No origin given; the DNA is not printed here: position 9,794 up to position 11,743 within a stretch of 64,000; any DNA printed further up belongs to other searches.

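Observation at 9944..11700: Giant flagellin-family paralog 1 with a beta-helix-like central domain, lying between gyrB and polA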

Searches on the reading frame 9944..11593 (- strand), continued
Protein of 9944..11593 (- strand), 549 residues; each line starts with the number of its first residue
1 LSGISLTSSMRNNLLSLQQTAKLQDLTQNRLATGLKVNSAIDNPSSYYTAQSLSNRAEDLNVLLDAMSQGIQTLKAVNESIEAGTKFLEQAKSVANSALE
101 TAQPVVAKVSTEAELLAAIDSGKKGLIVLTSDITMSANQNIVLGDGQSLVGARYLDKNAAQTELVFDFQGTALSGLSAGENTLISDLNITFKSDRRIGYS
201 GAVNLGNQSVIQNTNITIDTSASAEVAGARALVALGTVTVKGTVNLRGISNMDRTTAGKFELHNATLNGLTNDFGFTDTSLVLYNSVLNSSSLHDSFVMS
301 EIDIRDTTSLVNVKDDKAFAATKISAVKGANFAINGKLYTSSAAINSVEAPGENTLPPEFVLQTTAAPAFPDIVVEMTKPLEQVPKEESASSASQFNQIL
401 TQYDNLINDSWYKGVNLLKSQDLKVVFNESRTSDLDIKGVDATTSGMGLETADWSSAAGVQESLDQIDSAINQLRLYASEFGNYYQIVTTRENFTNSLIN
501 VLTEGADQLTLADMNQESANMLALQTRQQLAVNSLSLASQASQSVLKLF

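Call 16: search_solved_structures(query=A1, max_evalue=1, show_alignments=0)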
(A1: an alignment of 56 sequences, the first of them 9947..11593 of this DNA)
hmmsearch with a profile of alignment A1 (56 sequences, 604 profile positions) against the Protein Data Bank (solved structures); distinct sequences matched with E-value up to 1: 10.
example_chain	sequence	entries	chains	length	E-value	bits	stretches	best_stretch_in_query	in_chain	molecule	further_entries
8uxj_A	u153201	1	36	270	1.4e-17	67.1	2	434-604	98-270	Flagellin FljK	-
6xl0_A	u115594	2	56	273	1.4e-17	67.1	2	434-604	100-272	Flagellin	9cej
6xky_A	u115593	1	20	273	3.5e-17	65.7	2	444-604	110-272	Flagellin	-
8uxn_A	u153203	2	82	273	6.7e-17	64.8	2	435-604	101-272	Flagellin FljM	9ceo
9cef_A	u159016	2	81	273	2.3e-15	59.8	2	435-604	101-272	Flagellin FljN | Flagellin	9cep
8uxk_A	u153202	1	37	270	2.3e-14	56.5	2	435-604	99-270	Flagellin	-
9cem_A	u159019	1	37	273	2.3e-14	56.4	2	435-604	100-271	Flagellin FljL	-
7sn9_A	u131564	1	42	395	1.8e-13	53.5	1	515-604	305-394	Flagellin A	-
9ugr_A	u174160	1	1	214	0.02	17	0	407-463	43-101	Syn-F4-Link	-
8sdi_A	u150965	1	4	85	0.04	16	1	82-147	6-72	Tripartite motif-containing protein 45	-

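Call 25: predict_structure(alignment_id=A1)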
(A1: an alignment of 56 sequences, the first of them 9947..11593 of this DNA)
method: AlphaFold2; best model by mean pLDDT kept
length: 549 residues; sequences in the alignment: 56
mean_pLDDT: 79.0   pTM: 0.59
mean pLDDT of the five models: 79.0, 79.0, 77.3, 75.0, 74.6
residues with pLDDT >= 90: 204; 70-90: 200; 50-70: 85; < 50: 60
segments of 3 or more residues with pLDDT < 50: 1-6, 25-43, 387-390, 516-520, 522-527, 536-539, 544-549
pLDDT, mean of each block of 10 residues (from residue 1): 42 53 49 43 50 65 76 82 83 70 78 95 90 95 94 84 93 91 95 82 93 95 83 94 94 90 96 91 97 92 96 89 96 94 95 89 91 90 60 77 83 77 71 73 83 68 83 85 80 73 64 49 49 49 43
secondary structure, 60 per line:
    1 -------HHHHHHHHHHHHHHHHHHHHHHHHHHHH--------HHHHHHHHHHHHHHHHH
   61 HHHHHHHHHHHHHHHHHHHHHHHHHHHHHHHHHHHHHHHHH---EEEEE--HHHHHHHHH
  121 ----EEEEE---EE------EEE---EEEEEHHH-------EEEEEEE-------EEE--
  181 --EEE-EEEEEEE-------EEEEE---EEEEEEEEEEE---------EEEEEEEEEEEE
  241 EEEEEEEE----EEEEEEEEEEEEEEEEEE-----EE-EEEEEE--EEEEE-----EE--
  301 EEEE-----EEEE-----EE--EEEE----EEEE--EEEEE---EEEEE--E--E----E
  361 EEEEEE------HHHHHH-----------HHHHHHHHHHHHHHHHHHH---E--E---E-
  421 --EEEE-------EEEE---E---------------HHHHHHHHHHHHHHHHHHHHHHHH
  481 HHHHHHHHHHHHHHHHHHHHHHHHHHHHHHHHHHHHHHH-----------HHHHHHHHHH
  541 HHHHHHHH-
elements in order: H8-35 H44-101 E105-109 H112-120 E125-129 E141-143 E147-151 E162-168 E176-178 E183-185 E187-193 E201-205 E209-219 E229-248 E253-270 E279-284 E287-291 E301-304 E310-313 E323-326 E331-334 E337-341 E345-349 E360-366 H373-378 H390-408 E423-426 E434-437 H457-519 H531-548

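Call 29: fold_search(model_id=the predicted structure, library=pdb)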
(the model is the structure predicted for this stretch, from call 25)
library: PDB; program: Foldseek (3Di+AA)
matches with E <= 10: 222; with E <= 0.001: 6
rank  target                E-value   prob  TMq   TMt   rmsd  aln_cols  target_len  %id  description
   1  8uxj_A                1.4e-04  1.00  0.23  0.44  18.1       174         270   28  Caulobacter crescentus FljK flagellar filament (asymmetrical) (released 2024-06-26)
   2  8uxn_A                1.4e-04  1.00  0.22  0.43  17.7       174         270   27  Caulobacter crescentus FljM flagellar filament (symmetrized) (released 2024-06-26)
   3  6xl0_A                1.7e-04  1.00  0.22  0.43  18.4       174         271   28  Caulobacter crescentus FljK filament (released 2020-12-23)
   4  6xky_A                2.2e-04  1.00  0.23  0.43  18.5       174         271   28  Caulobacter crescentus FljK filament, straightened (released 2020-12-23)
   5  9cef_A                2.7e-04  1.00  0.22  0.42  18.1       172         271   26  Caulobacter crescentus FljN flagellar filament (symmetrized) (released 2024-08-28)
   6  8uxk_A                8.1e-04  1.00  0.23  0.44  17.8       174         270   26  Caulobacter crescentus FljL flagellar filament (asymmetrical) (released 2024-08-28)
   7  8cxm_0                6.6e-03  1.00  0.19  0.36  18.7       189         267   21  Cryo-EM structure of the supercoiled E. coli K12 flagellar filament core, Normal waveform (released 2022-09-07)
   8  8cvi_D                1.5e-02  1.00  0.21  0.39  17.8       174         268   20  Cryo-EM structure of the supercoiled EPEC H6 flagellar filament core Curly I waveform (released 2022-09-07)
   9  8cvi_I                2.3e-02  1.00  0.20  0.38  18.6       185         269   21  Cryo-EM structure of the supercoiled EPEC H6 flagellar filament core Curly I waveform (released 2022-09-07)
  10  9oxj_A                4.2e-02  1.00  0.21  0.39  18.8       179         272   17  CryoEM structure of FlaA filament from Shewanella oneidensis (released 2025-07-16)
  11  9lrz                  4.6e-02  1.00  0.22  0.41  18.4       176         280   12  Core filament of the spirochete periplasmic flagella of Leptospira biflexa (released 2025-12-24)
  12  9hpz_A                4.6e-02  1.00  0.21  0.40  17.2       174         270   18  Cryo-EM structure of the wild-type flagellar filament from Roseburia hominis (released 2025-12-10)
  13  9ls0_A                5.4e-02  1.00  0.21  0.39  18.8       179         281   14  Straight and symmetrical filament of the spirochete periplasmic flagella of Leptospira biflexa deleted fcpB strain (released 2025-12-24)
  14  9lry_A                7.7e-02  1.00  0.22  0.41  15.9       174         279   13  Straight and symmetrical filament of the spirochete periplasmic flagella of Leptospira biflexa (released 2025-12-24)
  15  9lah_AA               8.5e-02  1.00  0.22  0.42  18.0       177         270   15  Cryo-EM structure of Shewanella oneidensis MR-1 flagella. (released 2026-01-07)
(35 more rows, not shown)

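Call 35: find_encoding_contigs(protein=P0021, flank=10000, max_places=2)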
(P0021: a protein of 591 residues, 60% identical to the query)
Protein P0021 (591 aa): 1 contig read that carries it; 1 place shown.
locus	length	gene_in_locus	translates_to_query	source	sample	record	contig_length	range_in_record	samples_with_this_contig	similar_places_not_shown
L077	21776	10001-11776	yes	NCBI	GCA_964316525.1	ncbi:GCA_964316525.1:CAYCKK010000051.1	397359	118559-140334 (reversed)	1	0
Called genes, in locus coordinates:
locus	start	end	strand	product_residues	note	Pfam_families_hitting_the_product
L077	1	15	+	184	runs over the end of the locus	PF00226:DnaJ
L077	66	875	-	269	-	-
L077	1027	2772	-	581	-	PF13188:PAS_8 (faint), PF12860:PAS_7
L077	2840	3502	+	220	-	PF00814:TsaD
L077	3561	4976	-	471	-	-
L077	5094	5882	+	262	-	-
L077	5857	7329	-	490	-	PF17874:TPR_MalT (faint), PF07719:TPR_2 (faint), PF13181:TPR_8 (faint), PF13176:TPR_7 (faint), PF13431:TPR_17 (faint), PF13424:TPR_12 (weak), PF14559:TPR_19 (weak), PF13424:TPR_12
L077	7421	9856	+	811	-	PF20437:LonC_helical, PF13654:AAA_32, PF20436:LonB_AAA-LID, PF05362:Lon_C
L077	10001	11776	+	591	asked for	PF00669:Flagellin_N (weak), PF00700:Flagellin_C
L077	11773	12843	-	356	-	PF00528:BPD_transp_1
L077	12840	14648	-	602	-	PF00496:SBP_bac_5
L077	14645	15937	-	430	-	-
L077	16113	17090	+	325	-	PF03255:ACCA, PF01039:Carboxyl_trans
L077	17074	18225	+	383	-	PF02646:RmuC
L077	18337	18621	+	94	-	PF00216:Bac_DNA_binding, PF18291:HU-HIG (weak)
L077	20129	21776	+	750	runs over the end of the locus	PF00669:Flagellin_N (weak), PF00700:Flagellin_C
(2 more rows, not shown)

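Call 50: search_solved_structures(query=window:9947-11593:-, max_evalue=0.001, show_alignments=2)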
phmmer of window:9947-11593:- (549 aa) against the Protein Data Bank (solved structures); distinct sequences matched with E-value up to 0.001: 8.
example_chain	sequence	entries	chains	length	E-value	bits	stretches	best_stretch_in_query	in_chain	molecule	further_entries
8uxj_A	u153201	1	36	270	5.3e-14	54.9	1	393-549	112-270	Flagellin FljK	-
8uxn_A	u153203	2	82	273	5.8e-14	54.8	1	394-549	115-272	Flagellin FljM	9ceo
6xl0_A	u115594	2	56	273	6.4e-14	54.7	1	393-549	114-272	Flagellin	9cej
6xky_A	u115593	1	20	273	8.6e-14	54.2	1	393-549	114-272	Flagellin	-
9cef_A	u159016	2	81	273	3.2e-13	52.4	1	393-549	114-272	Flagellin FljN | Flagellin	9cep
7sn9_A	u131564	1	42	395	9.7e-12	47.5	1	456-549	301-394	Flagellin A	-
8uxk_A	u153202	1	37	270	1.6e-10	43.5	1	395-549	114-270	Flagellin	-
9cem_A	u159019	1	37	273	1.6e-10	43.5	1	395-549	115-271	Flagellin FljL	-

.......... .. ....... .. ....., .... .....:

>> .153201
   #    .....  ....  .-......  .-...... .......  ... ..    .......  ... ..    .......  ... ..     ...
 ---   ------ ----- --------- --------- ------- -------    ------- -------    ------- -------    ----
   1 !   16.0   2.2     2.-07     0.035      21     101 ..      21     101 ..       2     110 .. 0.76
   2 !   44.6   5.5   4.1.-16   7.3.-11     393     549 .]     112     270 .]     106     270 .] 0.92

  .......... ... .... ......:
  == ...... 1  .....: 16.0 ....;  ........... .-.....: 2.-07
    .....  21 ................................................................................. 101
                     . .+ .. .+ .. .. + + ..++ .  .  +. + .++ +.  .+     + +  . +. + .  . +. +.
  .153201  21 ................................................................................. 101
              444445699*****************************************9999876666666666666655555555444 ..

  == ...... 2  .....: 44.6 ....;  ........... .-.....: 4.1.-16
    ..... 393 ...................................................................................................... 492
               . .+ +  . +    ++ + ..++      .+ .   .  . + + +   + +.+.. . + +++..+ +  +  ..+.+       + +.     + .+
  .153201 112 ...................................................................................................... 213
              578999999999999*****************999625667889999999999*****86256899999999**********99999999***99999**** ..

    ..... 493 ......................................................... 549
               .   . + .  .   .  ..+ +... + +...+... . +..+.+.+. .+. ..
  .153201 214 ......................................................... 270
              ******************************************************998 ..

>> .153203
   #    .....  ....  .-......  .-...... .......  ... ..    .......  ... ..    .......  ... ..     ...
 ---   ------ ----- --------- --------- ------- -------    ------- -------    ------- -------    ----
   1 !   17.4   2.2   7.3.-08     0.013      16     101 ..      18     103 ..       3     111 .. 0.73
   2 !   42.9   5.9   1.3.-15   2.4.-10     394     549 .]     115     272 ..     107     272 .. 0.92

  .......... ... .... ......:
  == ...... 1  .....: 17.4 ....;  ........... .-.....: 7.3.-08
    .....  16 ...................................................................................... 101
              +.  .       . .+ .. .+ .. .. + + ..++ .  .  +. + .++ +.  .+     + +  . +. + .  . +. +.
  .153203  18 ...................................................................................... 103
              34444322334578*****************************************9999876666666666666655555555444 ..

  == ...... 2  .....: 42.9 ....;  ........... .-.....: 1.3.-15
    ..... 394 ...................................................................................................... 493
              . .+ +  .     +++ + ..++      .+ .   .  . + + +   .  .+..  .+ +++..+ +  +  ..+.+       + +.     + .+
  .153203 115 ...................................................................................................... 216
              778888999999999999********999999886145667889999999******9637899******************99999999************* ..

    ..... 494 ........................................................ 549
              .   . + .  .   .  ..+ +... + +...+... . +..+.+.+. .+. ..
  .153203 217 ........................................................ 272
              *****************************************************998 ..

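Call 57: find_encoding_contigs(protein=P0005, flank=10000, max_places=2)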
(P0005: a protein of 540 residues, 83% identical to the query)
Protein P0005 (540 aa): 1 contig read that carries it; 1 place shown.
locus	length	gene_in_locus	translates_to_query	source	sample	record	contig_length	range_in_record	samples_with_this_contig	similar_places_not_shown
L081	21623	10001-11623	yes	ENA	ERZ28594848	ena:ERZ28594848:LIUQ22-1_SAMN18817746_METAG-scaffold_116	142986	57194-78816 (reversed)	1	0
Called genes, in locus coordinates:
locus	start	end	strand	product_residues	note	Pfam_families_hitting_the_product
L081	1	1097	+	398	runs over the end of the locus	PF10691:DUF2497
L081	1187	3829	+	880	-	PF00133:tRNA-synt_1, PF09334:tRNA-synt_1g (weak), PF13603:tRNA-synt_1_2, PF09334:tRNA-synt_1g, PF08264:Anticodon_1, PF10458:Val_tRNA-synt_C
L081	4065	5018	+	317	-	PF06414:Zeta_toxin, PF13671:AAA_33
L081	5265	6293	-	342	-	PF01435:Peptidase_M48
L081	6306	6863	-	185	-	PF04011:LemA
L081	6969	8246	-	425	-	PF03952:Enolase_N, PF00113:Enolase_C, PF13378:MR_MLE_C (weak)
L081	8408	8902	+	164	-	PF00383:dCMP_cyt_deam_1, PF14437:MafB19-deam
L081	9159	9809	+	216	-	PF00072:Response_reg, PF00196:GerE, PF08281:Sigma70_r4_2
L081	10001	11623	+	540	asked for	PF00669:Flagellin_N (weak), PF00700:Flagellin_C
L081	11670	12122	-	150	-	PF05433:Rick_17kDa_Anti (weak)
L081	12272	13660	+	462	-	PF01336:tRNA_anti-codon, PF00152:tRNA-synt_2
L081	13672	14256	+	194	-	-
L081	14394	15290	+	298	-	PF04542:Sigma70_r2, PF04545:Sigma70_r4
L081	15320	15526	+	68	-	-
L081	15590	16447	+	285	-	PF17827:PrmC_N, PF13489:Methyltransf_23 (weak), PF05175:MTS, PF13847:Methyltransf_31, PF13649:Methyltransf_25 (weak)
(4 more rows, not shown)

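Call 58: find_encoding_contigs(protein=P0006, flank=10000, max_places=2)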
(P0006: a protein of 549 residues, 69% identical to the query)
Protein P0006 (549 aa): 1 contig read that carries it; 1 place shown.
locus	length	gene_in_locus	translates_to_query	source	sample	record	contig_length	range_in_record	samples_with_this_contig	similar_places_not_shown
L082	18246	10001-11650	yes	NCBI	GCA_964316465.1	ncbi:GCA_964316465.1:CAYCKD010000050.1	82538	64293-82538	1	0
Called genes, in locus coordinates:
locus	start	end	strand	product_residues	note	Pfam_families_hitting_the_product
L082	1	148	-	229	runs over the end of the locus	PF10858:DUF2659, PF09976:TPR_21, PF13424:TPR_12 (faint), PF14559:TPR_19 (faint), PF07719:TPR_2 (faint), PF13174:TPR_6 (faint), PF13374:TPR_10 (faint)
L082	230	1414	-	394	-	-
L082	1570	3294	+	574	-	PF00989:PAS, PF13426:PAS_9, PF00990:GGDEF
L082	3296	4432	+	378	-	PF05958:tRNA_U5-meth_tr, PF05175:MTS, PF13649:Methyltransf_25 (weak), PF13847:Methyltransf_31 (weak)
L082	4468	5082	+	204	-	-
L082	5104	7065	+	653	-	PF00456:Transketolase_N, PF13292:DXP_synthase_N (faint), PF02779:Transket_pyr, PF22613:Transketolase_C_1, PF02780:Transketolase_C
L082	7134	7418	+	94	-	PF03083:MtN3_slv, PF04193:PQ-loop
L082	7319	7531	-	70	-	-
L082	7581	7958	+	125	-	-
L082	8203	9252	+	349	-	PF01116:F_bP_aldolase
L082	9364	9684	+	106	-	-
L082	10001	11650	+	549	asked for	PF00669:Flagellin_N (weak), PF00700:Flagellin_C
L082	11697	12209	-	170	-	PF00210:Ferritin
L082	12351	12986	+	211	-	PF00834:Ribul_P_3_epim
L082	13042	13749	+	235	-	PF00072:Response_reg, PF00486:Trans_reg_C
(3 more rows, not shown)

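Call 59: find_homologous_proteins(query=L022:16754-18871:-, max_evalue=1e-100)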
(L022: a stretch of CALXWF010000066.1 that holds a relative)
Query L022:16754-18871:- (706 aa): 8000 proteins with E <= 1e-100 among 8000 candidates; the best 120 are listed.
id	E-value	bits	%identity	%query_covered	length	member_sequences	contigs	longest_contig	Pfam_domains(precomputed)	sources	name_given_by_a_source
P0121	0.0e+0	1479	97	100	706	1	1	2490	PF00771.26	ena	-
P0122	0.0e+0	1416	93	99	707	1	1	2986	PF00771.26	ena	-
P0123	0.0e+0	1413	93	99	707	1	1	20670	PF00771.26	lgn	-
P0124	0.0e+0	1413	93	99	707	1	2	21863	PF00771.26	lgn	-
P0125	0.0e+0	1412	93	99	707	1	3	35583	PF00771.26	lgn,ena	-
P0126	0.0e+0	1411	92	99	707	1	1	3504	PF00771.26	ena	-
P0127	0.0e+0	1411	92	99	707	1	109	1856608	PF00771.26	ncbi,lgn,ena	ncbi:MAG: flagellar biosynthesis protein FlhA [Alphaproteobacteria bacterium]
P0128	0.0e+0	1411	93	99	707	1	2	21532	PF00771.26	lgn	-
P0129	0.0e+0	1411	92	99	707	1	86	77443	PF00771.26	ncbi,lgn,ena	-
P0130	0.0e+0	1411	92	99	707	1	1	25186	PF00771.26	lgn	-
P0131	0.0e+0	1411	92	99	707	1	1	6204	PF00771.26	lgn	-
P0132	0.0e+0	1411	92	99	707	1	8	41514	PF00771.26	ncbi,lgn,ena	-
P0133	0.0e+0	1410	92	99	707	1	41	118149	PF00771.26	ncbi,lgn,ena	-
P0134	0.0e+0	1410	92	99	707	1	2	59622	PF00771.26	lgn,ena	-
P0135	0.0e+0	1410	92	99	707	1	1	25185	PF00771.26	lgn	-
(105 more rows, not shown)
